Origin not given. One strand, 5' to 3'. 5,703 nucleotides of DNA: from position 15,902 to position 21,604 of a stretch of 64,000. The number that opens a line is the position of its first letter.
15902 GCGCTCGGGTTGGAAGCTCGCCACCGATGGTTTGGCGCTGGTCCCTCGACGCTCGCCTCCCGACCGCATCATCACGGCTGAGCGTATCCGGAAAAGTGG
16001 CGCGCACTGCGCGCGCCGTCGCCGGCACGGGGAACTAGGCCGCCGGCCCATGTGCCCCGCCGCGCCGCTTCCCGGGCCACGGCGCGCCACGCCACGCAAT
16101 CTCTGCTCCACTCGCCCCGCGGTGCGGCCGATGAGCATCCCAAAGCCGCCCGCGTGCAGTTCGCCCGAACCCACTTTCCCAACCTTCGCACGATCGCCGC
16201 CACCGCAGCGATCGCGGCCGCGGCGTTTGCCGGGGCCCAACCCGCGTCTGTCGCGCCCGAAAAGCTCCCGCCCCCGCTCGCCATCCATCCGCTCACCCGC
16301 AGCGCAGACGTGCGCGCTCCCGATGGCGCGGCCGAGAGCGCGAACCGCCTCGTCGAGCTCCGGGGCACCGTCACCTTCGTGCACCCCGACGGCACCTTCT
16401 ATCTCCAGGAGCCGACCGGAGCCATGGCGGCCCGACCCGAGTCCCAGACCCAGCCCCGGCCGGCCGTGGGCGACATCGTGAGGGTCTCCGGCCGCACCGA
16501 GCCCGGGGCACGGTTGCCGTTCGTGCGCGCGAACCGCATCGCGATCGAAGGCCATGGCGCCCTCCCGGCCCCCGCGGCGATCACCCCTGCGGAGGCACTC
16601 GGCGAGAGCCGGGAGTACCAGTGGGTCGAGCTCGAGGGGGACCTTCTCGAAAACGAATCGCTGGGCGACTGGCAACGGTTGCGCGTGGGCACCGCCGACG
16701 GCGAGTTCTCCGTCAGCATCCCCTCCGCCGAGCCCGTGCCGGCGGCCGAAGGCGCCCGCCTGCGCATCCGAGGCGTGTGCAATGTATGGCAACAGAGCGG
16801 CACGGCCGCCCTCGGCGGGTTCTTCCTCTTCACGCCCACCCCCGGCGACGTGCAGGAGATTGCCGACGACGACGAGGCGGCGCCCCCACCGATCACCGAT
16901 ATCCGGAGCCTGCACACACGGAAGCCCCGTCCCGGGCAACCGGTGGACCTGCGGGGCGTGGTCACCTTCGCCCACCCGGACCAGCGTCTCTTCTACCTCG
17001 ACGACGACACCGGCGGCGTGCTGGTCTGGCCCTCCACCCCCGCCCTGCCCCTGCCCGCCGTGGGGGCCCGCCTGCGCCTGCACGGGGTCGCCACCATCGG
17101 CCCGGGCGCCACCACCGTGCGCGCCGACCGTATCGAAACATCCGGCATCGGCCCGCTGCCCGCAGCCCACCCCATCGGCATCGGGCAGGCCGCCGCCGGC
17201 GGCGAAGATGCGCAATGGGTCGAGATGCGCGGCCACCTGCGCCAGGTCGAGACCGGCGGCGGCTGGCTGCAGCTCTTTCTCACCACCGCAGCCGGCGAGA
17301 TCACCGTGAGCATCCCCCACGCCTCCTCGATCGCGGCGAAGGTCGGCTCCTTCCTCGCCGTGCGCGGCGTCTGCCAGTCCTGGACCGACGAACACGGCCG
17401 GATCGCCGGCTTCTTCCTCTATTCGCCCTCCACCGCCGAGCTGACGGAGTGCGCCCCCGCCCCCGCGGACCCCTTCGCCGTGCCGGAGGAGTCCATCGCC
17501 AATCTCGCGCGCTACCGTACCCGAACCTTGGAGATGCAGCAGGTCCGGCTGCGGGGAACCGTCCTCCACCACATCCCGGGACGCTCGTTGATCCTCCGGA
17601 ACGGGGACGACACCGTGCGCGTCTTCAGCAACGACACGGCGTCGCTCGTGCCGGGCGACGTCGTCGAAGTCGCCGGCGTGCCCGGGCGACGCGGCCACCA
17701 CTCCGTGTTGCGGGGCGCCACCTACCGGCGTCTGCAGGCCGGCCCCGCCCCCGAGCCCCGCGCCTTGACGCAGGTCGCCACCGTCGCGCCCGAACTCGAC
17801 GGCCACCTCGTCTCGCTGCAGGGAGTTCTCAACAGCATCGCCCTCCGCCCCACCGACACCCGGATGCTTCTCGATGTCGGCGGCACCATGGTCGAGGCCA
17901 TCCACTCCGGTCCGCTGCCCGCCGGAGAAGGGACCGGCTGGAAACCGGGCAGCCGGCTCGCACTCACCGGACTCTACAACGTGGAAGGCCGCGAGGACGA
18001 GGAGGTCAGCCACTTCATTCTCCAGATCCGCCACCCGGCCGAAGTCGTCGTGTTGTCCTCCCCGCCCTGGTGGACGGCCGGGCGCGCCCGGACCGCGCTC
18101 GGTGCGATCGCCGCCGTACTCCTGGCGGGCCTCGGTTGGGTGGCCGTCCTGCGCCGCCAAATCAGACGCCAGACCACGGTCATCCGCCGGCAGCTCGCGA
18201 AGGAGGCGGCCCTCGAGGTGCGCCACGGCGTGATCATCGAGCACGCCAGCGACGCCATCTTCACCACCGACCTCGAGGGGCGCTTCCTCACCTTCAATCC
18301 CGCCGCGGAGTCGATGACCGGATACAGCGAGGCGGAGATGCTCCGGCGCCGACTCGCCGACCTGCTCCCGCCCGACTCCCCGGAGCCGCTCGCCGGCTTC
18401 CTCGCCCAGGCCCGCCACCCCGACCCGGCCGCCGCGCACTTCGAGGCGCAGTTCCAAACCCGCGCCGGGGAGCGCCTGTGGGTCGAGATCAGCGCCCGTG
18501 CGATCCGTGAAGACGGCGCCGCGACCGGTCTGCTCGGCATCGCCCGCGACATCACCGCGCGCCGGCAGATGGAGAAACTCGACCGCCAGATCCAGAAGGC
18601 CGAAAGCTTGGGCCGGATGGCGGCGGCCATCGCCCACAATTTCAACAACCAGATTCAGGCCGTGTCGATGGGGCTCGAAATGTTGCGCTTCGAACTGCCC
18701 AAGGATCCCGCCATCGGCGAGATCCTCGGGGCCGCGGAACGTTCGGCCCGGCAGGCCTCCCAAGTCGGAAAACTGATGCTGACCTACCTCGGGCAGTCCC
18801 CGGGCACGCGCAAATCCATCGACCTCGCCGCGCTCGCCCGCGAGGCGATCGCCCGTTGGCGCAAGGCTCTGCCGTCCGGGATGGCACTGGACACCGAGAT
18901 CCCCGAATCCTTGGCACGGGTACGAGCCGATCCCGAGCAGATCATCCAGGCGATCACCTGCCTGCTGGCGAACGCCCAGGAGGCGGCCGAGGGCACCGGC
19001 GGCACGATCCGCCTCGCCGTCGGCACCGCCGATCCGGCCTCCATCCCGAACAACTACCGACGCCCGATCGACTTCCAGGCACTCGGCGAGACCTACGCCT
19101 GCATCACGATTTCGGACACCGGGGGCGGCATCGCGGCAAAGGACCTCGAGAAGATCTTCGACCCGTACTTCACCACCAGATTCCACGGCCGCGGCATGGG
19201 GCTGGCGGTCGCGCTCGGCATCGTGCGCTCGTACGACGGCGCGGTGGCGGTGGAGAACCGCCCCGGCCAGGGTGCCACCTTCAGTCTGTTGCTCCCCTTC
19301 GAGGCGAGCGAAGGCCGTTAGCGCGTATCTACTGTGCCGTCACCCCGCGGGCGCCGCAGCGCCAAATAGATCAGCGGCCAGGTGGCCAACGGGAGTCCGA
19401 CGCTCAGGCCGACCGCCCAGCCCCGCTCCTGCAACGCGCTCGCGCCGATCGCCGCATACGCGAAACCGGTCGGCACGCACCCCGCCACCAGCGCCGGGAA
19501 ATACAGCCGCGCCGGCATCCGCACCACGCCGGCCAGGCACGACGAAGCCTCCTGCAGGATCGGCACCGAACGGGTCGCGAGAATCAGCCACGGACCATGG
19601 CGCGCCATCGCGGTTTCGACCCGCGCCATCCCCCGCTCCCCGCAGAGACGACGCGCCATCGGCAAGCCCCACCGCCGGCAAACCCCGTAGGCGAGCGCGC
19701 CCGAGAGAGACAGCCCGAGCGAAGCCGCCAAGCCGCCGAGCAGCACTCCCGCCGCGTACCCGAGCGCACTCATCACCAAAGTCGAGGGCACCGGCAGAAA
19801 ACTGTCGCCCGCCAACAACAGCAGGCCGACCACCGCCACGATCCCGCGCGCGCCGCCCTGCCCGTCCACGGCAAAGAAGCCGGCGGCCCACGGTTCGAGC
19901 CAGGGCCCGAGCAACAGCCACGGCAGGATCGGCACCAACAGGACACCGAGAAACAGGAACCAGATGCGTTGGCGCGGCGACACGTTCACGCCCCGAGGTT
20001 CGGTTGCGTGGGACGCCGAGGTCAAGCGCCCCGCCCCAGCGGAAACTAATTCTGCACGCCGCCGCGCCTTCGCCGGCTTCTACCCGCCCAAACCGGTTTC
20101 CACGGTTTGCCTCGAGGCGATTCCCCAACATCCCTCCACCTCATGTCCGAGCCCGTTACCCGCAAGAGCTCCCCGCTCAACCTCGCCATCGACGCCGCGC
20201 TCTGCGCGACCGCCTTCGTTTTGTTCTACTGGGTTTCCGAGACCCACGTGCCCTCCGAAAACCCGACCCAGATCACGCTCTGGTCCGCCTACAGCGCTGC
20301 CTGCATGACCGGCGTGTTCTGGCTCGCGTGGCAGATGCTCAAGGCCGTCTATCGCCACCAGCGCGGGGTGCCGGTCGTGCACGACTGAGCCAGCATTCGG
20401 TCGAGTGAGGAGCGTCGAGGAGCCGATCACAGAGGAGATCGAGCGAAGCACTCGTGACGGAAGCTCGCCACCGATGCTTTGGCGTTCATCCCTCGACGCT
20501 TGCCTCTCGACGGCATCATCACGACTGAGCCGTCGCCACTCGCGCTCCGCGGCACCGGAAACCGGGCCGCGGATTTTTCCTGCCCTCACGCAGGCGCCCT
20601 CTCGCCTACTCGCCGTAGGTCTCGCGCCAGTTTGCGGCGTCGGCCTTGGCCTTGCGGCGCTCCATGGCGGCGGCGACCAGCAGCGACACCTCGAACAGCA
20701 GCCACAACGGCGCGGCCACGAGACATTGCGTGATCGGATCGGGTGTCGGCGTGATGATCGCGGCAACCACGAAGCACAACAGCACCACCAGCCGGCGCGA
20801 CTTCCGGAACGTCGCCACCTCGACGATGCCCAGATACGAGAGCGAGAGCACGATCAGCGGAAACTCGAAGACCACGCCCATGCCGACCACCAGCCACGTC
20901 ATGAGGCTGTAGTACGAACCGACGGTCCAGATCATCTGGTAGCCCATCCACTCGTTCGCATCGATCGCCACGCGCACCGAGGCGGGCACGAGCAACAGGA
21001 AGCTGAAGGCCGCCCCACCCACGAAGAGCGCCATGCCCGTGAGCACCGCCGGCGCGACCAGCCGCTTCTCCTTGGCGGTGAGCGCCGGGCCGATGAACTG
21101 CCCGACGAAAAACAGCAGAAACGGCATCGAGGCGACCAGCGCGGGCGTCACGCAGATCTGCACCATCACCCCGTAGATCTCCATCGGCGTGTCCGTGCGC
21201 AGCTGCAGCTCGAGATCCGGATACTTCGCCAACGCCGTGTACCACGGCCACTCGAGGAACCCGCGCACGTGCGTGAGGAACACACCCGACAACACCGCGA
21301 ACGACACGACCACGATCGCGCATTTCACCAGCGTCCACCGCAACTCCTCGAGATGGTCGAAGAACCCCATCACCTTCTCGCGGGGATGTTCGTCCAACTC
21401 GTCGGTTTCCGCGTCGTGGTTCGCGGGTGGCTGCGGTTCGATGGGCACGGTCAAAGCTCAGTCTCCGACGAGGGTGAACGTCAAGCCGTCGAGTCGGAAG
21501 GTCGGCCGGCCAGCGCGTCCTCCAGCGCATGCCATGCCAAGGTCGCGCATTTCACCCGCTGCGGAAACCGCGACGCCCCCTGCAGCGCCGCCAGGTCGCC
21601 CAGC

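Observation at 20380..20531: MITE-like 132-139 bp structured repeat inserted exactly at stop codons, with CTGAG-centred flanking direct repeats (four copies in 64 kb)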

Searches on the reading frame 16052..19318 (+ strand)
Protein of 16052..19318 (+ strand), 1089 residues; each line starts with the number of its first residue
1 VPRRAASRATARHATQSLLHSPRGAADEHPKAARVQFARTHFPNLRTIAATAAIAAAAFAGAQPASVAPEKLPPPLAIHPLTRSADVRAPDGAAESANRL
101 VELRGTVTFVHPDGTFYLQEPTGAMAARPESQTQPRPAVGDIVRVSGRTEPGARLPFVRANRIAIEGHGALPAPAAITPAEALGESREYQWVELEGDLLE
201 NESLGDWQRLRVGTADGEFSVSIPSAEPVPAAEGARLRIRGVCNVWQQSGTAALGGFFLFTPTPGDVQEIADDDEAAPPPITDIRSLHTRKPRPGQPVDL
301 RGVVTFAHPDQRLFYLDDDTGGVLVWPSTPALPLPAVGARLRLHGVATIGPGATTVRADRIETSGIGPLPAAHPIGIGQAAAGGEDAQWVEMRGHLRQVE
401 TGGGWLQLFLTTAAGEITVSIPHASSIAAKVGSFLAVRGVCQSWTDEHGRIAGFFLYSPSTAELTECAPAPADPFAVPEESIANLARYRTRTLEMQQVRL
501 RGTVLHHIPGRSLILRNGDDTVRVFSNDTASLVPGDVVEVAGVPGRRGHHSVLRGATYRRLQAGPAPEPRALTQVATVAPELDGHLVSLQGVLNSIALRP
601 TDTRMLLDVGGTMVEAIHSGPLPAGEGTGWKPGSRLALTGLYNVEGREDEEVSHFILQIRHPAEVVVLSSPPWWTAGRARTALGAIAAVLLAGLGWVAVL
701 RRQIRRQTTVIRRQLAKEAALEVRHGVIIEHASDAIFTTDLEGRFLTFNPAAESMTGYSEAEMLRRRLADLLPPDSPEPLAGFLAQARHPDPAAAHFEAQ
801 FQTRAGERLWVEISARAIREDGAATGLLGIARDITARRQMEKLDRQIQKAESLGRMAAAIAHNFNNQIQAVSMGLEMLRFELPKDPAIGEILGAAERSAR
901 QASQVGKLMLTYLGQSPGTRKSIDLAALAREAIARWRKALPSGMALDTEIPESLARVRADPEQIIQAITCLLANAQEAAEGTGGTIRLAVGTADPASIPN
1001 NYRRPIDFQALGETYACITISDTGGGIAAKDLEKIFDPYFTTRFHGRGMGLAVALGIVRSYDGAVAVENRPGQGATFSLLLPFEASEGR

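Call 82: search_protein_families(library=pfam, proteins=[window:16052-19318:+], max_evalue=0.001)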
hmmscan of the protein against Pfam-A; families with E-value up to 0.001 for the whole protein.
window:16052-19318:+ (1089 aa): 6 families
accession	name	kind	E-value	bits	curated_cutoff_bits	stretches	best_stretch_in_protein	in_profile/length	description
PF13426.13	PAS_9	-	1.5e-18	67.4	27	1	733-836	1-103/103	PAS domain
PF00989.32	PAS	-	1.8e-17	63.8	22.6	1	728-834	6-113/113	PAS fold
PF02518.31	HATPase_c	-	4.3e-17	63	26.4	1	960-1084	2-110/111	Histidine kinase-, DNA gyrase B-, and HSP90-like ATPase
PF08448.16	PAS_4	-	6.2e-15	55.8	23.1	1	730-839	2-110/110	PAS fold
PF13188.13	PAS_8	-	6.3e-08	32.7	21.8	1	728-779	6-57/65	PAS domain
PF08447.18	PAS_3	-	3.1e-07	31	25.6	1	746-830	2-88/89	PAS fold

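Call 90: find_homologous_proteins(query=window:16052-19318:+, max_evalue=1e-50)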
Query window:16052-19318:+ (1089 aa): 65 proteins with E <= 1e-50 among 8000 candidates.
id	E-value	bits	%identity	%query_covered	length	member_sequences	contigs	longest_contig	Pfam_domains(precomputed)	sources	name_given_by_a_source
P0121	0.0e+0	2418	100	100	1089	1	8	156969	PF08447.19,PF13426.14,PF13188.14,PF08448.17,PF02518.32,PF00989.32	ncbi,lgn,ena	-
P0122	0.0e+0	1132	54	92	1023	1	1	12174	PF13426.14,PF13188.14,PF08448.17,PF02518.32,PF00989.32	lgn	-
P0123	0.0e+0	1112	54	90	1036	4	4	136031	PF08447.19,PF13426.14,PF13188.14,PF08448.17,PF02518.32,PF00989.32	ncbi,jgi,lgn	-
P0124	0.0e+0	1104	55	92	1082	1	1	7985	PF13426.14,PF08448.17,PF02518.32,PF00989.32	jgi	jgi:PAS domain S-box-containing protein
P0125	0.0e+0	1093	54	92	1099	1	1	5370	PF13426.14,PF13188.14,PF08448.17,PF02518.32,PF00989.32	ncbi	-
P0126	0.0e+0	1090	55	90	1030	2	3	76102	PF13426.14,PF13188.14,PF08448.17,PF02518.32,PF00989.32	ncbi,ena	-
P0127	0.0e+0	1089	53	90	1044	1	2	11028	PF13426.14,PF16100.12,PF08448.17,PF02518.32,PF01336.32,PF00989.32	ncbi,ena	-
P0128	0.0e+0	1087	55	87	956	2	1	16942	PF08447.19,PF13426.14,PF13188.14,PF08448.17,PF02518.32,PF00989.32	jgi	jgi:PAS domain S-box-containing protein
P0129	0.0e+0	1085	54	91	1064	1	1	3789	PF13426.14,PF16100.12,PF08448.17,PF02518.32,PF00989.32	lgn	-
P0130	0.0e+0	1056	52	91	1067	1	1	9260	PF08447.19,PF13426.14,PF08448.17,PF02518.32,PF00989.32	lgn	-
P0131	0.0e+0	1048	52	90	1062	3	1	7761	PF13426.14,PF08448.17,PF02518.32,PF00989.32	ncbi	-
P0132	0.0e+0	1028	52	91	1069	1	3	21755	PF13426.14,PF13188.14,PF08448.17,PF02518.32,PF00989.32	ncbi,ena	-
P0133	4.1e-290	984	47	91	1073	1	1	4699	PF08447.19,PF13426.14,PF13188.14,PF08448.17,PF02518.32,PF00989.32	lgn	-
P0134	7.5e-278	943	48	90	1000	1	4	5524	PF13426.14,PF08448.17,PF02518.32,PF00989.32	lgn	-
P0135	3.3e-258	878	44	97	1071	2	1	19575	PF08447.19,PF13426.14,PF08448.17,PF02518.32,PF00989.32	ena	-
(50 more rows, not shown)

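Call 91: find_encoding_contigs(protein=P0123, flank=8000, max_places=2)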
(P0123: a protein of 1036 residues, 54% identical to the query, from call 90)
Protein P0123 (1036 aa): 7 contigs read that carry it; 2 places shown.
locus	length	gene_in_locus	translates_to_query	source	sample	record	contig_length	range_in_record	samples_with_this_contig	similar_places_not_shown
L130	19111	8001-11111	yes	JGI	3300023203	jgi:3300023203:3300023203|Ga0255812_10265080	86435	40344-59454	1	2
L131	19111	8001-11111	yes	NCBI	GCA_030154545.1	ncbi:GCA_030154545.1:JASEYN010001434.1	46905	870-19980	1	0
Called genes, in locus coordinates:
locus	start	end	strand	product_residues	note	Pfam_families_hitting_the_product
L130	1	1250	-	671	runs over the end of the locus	PF07715:Plug, PF00593:TonB_dep_Rec_b-barrel, PF14905:OMP_b-brl_3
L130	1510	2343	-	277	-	PF05985:EutC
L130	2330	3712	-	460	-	PF06751:EutB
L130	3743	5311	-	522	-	PF13520:AA_permease_2, PF00324:AA_permease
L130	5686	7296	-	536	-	PF01590:GAF, PF13185:GAF_2 (weak), PF07724:AAA_2 (faint), PF00158:Sigma54_activat, PF14532:Sigma54_activ_2, PF07728:AAA_5 (weak), PF25601:AAA_lid_14, PF02954:HTH_8, +1 more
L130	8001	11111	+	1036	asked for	PF00989:PAS, PF08448:PAS_4, PF13188:PAS_8, PF13426:PAS_9, PF08447:PAS_3, PF02518:HATPase_c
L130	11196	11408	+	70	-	-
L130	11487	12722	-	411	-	PF28597:T2SSF_N, PF00482:T2SSF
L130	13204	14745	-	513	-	PF00890:FAD_binding_2 (weak), PF01266:DAO (faint), PF07992:Pyr_redox_2 (faint), PF12831:FAD_oxidored (weak), PF13450:NAD_binding_8, PF01593:Amino_oxidase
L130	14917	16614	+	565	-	PF00072:Response_reg, PF08668:HDOD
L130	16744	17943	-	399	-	PF00155:Aminotran_1_2, PF12897:Asp_aminotransf (weak)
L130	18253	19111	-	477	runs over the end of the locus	PF01565:FAD_binding_4, PF02913:FAD-oxidase_C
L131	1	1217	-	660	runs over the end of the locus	PF07715:Plug, PF00593:TonB_dep_Rec_b-barrel, PF14905:OMP_b-brl_3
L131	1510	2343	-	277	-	PF05985:EutC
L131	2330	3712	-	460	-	PF06751:EutB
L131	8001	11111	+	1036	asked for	PF00989:PAS, PF08448:PAS_4, PF13188:PAS_8, PF13426:PAS_9, PF08447:PAS_3, PF02518:HATPase_c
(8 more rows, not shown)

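Call 92: find_encoding_contigs(protein=P0126, flank=8000, max_places=2)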
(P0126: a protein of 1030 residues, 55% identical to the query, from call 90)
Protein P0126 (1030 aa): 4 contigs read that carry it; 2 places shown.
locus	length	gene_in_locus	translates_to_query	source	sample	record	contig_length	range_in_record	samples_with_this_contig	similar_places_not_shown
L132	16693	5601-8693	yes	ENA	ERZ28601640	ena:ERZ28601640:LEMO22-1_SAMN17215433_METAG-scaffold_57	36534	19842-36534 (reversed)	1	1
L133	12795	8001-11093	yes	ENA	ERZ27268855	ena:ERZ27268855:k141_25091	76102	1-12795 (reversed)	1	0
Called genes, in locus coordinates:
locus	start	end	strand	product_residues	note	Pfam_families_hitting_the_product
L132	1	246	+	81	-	?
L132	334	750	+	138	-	PF13366:PDDEXK_3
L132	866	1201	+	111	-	-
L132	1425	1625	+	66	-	-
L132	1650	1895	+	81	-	-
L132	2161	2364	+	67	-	-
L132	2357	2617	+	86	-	-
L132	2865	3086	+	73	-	-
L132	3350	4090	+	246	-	-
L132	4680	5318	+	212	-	PF00730:HhH-GPD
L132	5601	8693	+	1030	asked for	PF00989:PAS, PF08448:PAS_4, PF13188:PAS_8 (faint), PF13426:PAS_9, PF02518:HATPase_c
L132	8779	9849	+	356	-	PF08240:ADH_N, PF00107:ADH_zinc_N, PF13602:ADH_zinc_N_2 (weak)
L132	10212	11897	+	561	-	PF13583:Reprolysin_4 (weak), PF13688:Reprolysin_5, PF13582:Reprolysin_3 (faint), PF07679:I-set (faint), PF13927:Ig_3 (faint)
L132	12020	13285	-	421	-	PF07998:Peptidase_M54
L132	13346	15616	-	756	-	PF00122:E1-E2_ATPase, PF00702:Hydrolase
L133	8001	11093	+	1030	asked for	PF00989:PAS, PF08448:PAS_4, PF13188:PAS_8 (faint), PF13426:PAS_9, PF02518:HATPase_c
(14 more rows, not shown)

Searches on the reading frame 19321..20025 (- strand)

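Call 82: search_protein_families(library=pfam, proteins=[window:19321-20025:-], max_evalue=0.001)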
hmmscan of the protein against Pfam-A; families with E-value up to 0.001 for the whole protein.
window:19321-20025:- (235 aa): 1 family
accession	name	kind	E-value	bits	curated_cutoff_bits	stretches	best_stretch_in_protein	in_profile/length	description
PF09335.16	VTT_dom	-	8.8e-16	58.9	33.9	1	79-195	1-122/123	VTT domain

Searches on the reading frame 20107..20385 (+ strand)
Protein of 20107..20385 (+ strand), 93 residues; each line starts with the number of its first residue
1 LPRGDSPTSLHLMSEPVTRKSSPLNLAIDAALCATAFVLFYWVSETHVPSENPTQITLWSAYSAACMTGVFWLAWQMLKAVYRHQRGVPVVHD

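Call 82: search_protein_families(library=pfam, proteins=[window:20107-20385:+], max_evalue=0.001)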
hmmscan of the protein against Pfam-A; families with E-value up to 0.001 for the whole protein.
window:20107-20385:+ (93 aa): 0 families

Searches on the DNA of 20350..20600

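Call 57: search_rna_families(source=window, start=20350, end=20600, threshold=evalue, max_evalue=1)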
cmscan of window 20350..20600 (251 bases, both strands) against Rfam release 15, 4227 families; matches with E-value up to 1: 0.
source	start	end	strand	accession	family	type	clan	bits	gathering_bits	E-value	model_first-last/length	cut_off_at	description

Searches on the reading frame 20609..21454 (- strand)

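Call 82: search_protein_families(library=pfam, proteins=[window:20609-21454:-], max_evalue=0.001)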
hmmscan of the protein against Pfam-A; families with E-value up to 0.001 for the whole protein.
window:20609-21454:- (282 aa): 1 family
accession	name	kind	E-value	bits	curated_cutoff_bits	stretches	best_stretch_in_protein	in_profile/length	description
PF00902.23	TatC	-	1.1e-48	166.2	25.1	1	33-249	1-208/208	Sec-independent protein translocase protein (TatC)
